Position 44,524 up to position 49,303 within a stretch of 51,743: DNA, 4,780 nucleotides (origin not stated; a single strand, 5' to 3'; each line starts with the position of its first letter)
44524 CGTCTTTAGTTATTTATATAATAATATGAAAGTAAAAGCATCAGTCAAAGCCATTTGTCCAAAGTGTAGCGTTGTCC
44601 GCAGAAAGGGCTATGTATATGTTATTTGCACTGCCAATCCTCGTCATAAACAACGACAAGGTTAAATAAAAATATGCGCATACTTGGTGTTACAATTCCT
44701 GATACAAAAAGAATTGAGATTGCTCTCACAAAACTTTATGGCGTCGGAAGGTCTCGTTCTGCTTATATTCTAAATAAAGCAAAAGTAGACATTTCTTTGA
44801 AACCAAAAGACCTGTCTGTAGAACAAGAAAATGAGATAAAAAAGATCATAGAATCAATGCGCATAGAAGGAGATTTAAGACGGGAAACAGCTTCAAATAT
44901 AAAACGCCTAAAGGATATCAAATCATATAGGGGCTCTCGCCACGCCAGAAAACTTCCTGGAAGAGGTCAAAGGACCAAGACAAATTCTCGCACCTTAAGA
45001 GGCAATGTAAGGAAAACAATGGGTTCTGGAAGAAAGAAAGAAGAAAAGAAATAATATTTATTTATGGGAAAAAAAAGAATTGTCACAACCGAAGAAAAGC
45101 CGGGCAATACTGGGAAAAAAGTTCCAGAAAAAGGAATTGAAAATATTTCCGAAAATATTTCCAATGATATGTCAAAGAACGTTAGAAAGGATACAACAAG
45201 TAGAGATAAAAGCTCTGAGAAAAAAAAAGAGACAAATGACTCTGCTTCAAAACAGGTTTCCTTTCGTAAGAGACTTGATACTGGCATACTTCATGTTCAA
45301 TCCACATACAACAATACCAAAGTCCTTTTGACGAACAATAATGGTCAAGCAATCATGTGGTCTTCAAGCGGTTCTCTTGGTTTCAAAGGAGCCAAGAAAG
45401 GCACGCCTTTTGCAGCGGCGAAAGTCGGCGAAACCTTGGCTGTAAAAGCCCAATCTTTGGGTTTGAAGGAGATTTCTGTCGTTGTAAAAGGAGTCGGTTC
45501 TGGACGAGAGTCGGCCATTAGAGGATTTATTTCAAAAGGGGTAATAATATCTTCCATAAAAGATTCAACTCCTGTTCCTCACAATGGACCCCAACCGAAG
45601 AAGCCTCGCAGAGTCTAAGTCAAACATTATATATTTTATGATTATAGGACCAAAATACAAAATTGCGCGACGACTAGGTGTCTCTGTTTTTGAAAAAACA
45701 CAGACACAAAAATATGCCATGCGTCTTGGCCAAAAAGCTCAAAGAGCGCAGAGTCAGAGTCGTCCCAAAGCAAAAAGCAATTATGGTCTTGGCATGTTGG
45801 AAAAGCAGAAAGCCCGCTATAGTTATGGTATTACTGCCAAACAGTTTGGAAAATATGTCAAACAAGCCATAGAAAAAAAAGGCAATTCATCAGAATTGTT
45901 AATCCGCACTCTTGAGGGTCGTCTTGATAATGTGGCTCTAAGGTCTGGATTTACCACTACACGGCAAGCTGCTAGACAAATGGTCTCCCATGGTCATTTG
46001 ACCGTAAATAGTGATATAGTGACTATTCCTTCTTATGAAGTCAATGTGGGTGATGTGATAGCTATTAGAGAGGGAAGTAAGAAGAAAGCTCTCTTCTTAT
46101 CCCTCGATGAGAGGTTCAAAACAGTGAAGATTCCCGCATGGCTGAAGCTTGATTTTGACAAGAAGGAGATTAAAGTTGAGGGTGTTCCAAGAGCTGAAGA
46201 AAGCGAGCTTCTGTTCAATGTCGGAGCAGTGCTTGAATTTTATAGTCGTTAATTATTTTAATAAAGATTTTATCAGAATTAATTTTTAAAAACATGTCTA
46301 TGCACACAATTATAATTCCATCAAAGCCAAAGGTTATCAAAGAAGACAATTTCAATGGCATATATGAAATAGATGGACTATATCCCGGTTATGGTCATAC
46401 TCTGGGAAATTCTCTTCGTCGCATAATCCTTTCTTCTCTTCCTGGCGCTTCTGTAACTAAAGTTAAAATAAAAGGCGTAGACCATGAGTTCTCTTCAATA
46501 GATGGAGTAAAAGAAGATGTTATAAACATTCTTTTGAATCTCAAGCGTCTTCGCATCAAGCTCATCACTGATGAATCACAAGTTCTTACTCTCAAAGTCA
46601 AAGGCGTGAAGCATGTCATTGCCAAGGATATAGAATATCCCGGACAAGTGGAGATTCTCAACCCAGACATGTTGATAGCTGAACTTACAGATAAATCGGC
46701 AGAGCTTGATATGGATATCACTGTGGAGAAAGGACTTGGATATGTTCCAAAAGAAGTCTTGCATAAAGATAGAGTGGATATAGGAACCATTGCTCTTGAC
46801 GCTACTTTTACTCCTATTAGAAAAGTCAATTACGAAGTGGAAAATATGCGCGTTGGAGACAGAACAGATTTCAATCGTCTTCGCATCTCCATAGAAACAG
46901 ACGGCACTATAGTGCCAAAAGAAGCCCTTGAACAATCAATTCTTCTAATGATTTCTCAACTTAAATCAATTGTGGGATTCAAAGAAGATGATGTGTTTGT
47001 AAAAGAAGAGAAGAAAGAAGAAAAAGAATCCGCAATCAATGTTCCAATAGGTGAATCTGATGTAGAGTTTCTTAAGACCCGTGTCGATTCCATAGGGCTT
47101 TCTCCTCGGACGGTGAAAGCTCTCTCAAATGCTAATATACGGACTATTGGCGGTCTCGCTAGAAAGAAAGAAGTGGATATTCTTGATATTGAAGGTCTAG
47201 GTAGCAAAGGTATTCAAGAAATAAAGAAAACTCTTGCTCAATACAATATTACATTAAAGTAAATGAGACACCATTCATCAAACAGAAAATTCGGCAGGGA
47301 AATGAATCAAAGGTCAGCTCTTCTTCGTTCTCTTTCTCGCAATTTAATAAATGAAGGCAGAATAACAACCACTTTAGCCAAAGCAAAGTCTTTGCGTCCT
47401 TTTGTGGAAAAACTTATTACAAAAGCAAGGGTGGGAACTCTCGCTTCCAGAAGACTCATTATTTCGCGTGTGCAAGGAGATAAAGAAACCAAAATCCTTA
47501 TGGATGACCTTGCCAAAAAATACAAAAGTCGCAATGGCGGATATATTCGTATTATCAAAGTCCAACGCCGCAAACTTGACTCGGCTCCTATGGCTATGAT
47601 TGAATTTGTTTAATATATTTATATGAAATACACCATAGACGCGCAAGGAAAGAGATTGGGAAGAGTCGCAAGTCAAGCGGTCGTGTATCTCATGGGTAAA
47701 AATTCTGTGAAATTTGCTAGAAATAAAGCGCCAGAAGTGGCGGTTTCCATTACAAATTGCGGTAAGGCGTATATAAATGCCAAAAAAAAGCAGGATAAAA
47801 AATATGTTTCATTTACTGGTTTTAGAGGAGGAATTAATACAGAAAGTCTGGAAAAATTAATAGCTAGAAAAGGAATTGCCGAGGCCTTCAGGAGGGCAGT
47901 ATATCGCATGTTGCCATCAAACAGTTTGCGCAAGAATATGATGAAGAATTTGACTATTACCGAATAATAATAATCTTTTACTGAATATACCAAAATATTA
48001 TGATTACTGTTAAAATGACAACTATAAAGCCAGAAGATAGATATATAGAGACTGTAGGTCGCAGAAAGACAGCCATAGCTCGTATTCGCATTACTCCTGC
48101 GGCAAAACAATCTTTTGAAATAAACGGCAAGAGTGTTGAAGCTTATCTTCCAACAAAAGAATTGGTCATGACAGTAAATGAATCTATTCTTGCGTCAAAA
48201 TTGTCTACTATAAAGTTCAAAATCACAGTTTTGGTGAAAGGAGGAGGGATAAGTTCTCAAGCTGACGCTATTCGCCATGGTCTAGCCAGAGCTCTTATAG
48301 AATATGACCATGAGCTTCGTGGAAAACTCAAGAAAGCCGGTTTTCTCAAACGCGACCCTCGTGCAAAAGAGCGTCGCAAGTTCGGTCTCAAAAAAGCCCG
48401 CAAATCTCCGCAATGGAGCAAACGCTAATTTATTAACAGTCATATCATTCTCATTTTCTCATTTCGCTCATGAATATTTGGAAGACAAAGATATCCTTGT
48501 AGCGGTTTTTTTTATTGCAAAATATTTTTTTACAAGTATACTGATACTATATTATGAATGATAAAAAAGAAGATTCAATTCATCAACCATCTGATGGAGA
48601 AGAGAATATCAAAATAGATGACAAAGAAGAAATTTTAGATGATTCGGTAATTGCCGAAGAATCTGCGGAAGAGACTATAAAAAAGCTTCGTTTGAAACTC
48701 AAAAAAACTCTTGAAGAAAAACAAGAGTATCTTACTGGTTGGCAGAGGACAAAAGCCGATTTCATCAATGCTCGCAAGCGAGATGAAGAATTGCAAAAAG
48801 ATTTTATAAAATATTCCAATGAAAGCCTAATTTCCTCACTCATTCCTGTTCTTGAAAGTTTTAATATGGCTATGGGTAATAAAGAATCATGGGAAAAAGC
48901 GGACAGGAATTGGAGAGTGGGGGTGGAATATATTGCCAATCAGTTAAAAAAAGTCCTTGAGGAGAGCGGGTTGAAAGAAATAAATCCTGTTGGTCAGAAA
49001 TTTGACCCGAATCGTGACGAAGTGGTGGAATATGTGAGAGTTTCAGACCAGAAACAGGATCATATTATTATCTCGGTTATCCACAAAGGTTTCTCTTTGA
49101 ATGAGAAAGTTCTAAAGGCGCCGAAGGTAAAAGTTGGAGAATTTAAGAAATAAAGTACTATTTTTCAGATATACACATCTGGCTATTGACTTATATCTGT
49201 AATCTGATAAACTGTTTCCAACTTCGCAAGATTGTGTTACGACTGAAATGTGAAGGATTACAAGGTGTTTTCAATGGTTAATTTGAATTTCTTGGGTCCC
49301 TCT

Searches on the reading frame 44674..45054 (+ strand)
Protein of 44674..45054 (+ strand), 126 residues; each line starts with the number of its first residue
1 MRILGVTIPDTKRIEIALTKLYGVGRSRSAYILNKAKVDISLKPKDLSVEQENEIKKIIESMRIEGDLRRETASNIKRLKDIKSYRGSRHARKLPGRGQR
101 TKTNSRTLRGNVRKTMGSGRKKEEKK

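Call 56: search_protein_families(library=pfam, proteins=[window:44674-45054:+])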
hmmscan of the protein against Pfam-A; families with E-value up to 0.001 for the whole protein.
window:44674-45054:+ (126 aa): 1 family
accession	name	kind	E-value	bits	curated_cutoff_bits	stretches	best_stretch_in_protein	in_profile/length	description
PF00416.27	Ribosomal_S13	-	2.2e-26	93.2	31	1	2-107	1-128/128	Ribosomal protein S13/S18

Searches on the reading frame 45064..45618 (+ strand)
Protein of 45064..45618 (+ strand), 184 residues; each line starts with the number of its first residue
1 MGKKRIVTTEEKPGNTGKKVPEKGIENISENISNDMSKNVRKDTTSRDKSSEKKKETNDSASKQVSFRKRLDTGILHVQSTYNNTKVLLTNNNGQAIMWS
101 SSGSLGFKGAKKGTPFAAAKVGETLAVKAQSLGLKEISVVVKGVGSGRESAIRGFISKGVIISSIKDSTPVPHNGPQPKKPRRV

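Call 56: search_protein_families(library=pfam, proteins=[window:45064-45618:+])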
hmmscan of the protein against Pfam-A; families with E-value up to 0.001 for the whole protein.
window:45064-45618:+ (184 aa): 1 family
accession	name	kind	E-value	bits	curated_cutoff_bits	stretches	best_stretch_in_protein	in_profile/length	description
PF00411.24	Ribosomal_S11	-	3.4e-33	114.8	25.1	1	74-183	1-110/110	Ribosomal protein S11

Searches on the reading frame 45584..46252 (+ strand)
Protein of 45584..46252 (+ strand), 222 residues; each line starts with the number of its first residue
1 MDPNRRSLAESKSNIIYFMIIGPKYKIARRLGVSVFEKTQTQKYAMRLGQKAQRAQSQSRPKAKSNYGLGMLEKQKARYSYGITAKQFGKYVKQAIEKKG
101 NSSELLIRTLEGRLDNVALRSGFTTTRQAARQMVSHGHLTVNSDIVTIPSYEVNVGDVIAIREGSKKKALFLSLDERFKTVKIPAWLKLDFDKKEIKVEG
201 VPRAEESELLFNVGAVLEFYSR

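Call 57: search_protein_families(library=pfam, proteins=[window:45584-46252:+])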
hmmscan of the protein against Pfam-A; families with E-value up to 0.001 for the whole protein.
window:45584-46252:+ (222 aa): 2 families
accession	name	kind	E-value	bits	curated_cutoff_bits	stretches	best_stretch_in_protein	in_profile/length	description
PF00163.24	Ribosomal_S4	-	1.6e-16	61.2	23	1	21-111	3-95/95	Ribosomal protein S4/S9 N-terminal domain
PF01479.30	S4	-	7.4e-15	54.9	22.8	1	113-159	2-48/48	S4 domain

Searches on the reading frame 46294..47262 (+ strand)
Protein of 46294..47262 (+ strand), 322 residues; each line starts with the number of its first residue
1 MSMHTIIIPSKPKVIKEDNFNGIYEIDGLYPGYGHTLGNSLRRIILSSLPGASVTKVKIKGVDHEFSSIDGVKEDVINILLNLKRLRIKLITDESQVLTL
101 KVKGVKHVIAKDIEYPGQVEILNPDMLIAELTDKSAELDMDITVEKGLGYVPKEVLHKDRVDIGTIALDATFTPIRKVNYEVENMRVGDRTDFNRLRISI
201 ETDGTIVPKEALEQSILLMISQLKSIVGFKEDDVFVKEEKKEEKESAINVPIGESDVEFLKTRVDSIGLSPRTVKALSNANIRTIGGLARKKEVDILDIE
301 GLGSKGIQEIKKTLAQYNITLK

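Call 57: search_protein_families(library=pfam, proteins=[window:46294-47262:+])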
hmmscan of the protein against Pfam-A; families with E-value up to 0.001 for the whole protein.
window:46294-47262:+ (322 aa): 5 families
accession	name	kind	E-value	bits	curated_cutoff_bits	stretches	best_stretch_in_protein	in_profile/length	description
PF01000.31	RNA_pol_A_bac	-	2.6e-30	105.5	33.9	1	57-173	1-119/119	RNA polymerase Rpb3/RpoA insert domain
PF01193.29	RNA_pol_L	-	7.6e-20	70.9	24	1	31-222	5-73/74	RNA polymerase Rpb3/Rpb11 dimerisation domain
PF03118.21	RNA_pol_A_CTD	-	4.6e-13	49.1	23.8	1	257-315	8-66/67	Bacterial RNA polymerase, alpha chain C terminal domain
PF13656.11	RNA_pol_L_2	-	0.00033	20.7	27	0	194-225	40-71/75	RNA polymerase Rpb3/Rpb11 dimerisation domain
PF14520.12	HHH_5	-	0.00045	21.1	27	0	268-314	9-55/57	Helix-hairpin-helix domain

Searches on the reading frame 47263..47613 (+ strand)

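Call 57: search_protein_families(library=pfam, proteins=[window:47263-47613:+])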
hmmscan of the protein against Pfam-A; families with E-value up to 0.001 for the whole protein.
window:47263-47613:+ (116 aa): 1 family
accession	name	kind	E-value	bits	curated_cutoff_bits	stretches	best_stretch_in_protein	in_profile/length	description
PF01196.24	Ribosomal_L17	-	1.5e-32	112.8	27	1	20-116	1-97/97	Ribosomal protein L17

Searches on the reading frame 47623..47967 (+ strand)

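Call 57: search_protein_families(library=pfam, proteins=[window:47623-47967:+])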
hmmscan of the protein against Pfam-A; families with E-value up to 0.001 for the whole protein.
window:47623-47967:+ (114 aa): 1 family
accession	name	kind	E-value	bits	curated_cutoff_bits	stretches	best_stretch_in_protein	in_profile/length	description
PF00572.24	Ribosomal_L13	-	1.4e-26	93.3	23.8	1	3-112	4-112/119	Ribosomal protein L13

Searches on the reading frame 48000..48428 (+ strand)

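Call 57: search_protein_families(library=pfam, proteins=[window:48000-48428:+])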
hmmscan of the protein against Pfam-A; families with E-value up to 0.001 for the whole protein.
window:48000-48428:+ (142 aa): 1 family
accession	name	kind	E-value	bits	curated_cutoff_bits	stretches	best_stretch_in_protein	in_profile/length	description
PF00380.25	Ribosomal_S9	-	3.8e-40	137.6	22.5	1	20-142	1-121/121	Ribosomal protein S9/S16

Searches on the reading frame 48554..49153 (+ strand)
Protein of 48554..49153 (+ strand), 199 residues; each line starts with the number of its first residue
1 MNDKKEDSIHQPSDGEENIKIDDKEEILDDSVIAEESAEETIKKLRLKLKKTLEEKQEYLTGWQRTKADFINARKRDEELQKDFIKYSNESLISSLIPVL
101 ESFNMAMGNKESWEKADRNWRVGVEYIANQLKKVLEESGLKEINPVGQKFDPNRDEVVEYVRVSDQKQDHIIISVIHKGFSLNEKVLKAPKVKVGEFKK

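Call 57: search_protein_families(library=pfam, proteins=[window:48554-49153:+])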
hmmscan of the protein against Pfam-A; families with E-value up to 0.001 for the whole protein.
window:48554-49153:+ (199 aa): 1 family
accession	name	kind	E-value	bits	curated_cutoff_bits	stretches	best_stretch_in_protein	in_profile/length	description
PF01025.24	GrpE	-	6.3e-34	117.5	25.8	1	35-195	6-164/165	GrpE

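Call 67: find_encoding_contigs(protein=window:48554-49153:+, flank=10000, max_places=4)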
Protein window:48554-49153:+ (199 aa): 14 contigs read that carry it; 4 places shown.
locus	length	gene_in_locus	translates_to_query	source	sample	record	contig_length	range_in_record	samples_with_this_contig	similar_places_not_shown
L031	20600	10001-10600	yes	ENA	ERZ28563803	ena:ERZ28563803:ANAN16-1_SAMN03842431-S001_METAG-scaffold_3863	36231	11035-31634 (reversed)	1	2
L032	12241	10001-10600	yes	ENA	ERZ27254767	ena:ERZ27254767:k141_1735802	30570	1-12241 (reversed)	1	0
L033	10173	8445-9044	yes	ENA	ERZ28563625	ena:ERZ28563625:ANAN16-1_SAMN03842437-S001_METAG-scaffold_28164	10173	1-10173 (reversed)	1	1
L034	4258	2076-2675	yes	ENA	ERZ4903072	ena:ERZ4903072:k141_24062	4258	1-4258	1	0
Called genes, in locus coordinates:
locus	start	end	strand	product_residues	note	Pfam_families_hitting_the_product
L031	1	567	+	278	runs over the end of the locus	PF03477:ATP-cone (weak), PF04471:Mrr_cat (faint)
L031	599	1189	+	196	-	PF03167:UDG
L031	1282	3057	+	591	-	PF01411:tRNA-synt_2c, PF07973:tRNA_SAD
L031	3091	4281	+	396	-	-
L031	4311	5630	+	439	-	-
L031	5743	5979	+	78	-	PF01176:eIF-1a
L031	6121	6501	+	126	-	PF00416:Ribosomal_S13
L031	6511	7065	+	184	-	PF00411:Ribosomal_S11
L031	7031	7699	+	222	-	PF00163:Ribosomal_S4, PF01479:S4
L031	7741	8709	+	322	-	PF01193:RNA_pol_L, PF01000:RNA_pol_A_bac, PF03118:RNA_pol_A_CTD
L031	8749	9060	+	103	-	PF01196:Ribosomal_L17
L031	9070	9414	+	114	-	PF00572:Ribosomal_L13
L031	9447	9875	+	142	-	PF00380:Ribosomal_S9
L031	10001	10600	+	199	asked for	PF01025:GrpE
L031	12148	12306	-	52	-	-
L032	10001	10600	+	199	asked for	PF01025:GrpE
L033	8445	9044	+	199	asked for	PF01025:GrpE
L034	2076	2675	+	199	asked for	PF01025:GrpE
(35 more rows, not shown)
